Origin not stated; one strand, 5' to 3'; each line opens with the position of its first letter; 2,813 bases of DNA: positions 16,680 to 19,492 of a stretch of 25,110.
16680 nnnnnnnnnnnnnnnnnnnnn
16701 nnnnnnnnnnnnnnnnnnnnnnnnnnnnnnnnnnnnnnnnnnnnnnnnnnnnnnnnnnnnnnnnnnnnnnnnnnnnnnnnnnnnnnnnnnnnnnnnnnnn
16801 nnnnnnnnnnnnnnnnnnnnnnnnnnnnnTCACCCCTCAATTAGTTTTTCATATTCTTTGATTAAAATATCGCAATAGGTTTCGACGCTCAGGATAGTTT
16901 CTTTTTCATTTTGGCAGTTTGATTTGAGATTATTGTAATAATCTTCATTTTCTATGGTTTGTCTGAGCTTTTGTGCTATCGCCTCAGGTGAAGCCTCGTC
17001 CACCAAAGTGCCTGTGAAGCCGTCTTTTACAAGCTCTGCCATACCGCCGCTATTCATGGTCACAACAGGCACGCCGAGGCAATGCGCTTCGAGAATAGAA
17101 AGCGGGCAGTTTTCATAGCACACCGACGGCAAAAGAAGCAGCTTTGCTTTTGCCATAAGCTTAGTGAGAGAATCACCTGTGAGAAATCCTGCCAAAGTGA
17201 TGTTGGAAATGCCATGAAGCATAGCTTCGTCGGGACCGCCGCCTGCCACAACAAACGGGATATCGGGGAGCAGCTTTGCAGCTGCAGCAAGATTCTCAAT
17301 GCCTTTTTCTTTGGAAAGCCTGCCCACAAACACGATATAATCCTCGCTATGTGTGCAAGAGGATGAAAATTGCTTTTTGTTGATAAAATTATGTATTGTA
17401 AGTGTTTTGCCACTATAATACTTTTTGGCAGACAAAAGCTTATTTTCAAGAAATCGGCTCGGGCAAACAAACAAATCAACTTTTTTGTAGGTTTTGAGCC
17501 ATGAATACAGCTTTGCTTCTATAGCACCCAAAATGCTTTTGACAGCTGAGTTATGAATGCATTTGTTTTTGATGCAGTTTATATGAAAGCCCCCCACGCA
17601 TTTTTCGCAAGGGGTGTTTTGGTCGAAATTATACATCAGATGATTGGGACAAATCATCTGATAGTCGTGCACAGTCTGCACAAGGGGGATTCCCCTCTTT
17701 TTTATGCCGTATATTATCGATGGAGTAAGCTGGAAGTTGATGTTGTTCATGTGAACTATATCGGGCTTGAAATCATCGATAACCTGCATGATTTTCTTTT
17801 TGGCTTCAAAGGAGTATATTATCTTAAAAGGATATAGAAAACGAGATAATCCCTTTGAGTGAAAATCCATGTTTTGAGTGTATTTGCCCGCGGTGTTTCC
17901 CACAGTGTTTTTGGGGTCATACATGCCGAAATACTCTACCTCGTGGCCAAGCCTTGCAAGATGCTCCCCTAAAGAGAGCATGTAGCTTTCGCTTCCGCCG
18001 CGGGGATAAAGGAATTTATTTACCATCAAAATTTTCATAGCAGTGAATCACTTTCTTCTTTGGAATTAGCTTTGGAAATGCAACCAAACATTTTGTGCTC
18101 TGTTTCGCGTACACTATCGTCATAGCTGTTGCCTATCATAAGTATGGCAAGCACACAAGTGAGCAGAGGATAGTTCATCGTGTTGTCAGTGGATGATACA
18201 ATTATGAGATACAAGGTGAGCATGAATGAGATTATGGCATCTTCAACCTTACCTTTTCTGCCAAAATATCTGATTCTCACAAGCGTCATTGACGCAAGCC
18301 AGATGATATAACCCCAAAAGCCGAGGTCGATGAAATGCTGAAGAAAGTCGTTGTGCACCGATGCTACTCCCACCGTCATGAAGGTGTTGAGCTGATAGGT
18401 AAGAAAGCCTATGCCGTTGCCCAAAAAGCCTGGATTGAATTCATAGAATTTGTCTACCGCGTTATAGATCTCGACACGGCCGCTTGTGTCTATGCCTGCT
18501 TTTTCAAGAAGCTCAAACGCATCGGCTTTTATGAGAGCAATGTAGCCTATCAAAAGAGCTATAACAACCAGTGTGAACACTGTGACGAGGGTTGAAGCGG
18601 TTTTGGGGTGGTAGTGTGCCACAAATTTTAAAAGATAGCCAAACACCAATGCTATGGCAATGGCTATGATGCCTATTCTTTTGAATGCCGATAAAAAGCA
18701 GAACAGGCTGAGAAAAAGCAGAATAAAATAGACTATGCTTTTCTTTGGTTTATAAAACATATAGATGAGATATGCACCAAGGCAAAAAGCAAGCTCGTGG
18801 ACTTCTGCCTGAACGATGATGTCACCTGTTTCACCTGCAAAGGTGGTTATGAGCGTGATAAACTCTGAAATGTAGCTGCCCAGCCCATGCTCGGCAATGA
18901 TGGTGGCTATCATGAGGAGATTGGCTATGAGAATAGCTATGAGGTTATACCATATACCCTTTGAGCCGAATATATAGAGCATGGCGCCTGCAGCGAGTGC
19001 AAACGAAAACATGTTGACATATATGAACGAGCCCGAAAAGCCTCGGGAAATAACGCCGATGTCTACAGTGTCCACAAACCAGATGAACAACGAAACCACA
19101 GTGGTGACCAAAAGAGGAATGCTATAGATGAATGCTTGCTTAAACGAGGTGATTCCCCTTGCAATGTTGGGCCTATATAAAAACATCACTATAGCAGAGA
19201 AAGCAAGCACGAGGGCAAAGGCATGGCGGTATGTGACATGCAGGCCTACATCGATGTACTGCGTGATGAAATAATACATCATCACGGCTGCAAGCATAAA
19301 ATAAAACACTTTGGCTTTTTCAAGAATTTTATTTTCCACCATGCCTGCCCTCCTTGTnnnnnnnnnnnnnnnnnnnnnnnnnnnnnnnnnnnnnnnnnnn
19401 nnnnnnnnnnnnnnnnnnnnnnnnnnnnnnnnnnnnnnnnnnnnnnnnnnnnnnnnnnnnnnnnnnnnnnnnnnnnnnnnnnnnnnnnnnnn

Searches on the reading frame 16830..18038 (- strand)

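Call 14: search_protein_families(library=pfam, proteins=[window:16830-18038:-], max_evalue=0.001)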
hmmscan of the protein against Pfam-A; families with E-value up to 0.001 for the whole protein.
window:16830-18038:- (402 aa): 7 families
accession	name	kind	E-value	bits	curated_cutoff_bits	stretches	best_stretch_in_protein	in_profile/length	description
PF00534.26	Glycos_transf_1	-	1.3e-31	109.9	26.4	1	224-376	7-170/172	Glycosyl transferases group 1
PF13692.12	Glyco_trans_1_4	-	4.7e-29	101.9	27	1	233-364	2-142/142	Glycosyl transferases group 1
PF13439.12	Glyco_transf_4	-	3.8e-19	69.8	28.5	1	14-220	2-167/170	Glycosyltransferase Family 4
PF13579.12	Glyco_trans_4_4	-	5.7e-08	33.7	29.7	1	14-126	1-104/158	Glycosyl transferase 4-like domain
PF13477.12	Glyco_trans_4_2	-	9.4e-05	23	23.4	1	17-125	10-110/139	Glycosyl transferase 4-like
PF20706.3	GT4-conflict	-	0.00014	21.4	26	1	289-350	273-330/385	Family 4 Glycosyltransferase in conflict systems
PF13524.12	Glyco_trans_1_2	-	0.00019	21.8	25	1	250-368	5-118/144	Glycosyl transferase-like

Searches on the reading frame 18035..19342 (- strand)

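Call 14: search_protein_families(library=pfam, proteins=[window:18035-19342:-], max_evalue=0.001)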
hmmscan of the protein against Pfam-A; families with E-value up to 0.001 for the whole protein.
window:18035-19342:- (435 aa): 1 family
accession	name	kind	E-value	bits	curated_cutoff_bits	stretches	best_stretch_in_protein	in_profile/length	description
PF04932.20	Wzy_C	-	4.1e-09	36.8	31.7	1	208-349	2-149/149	O-Antigen ligase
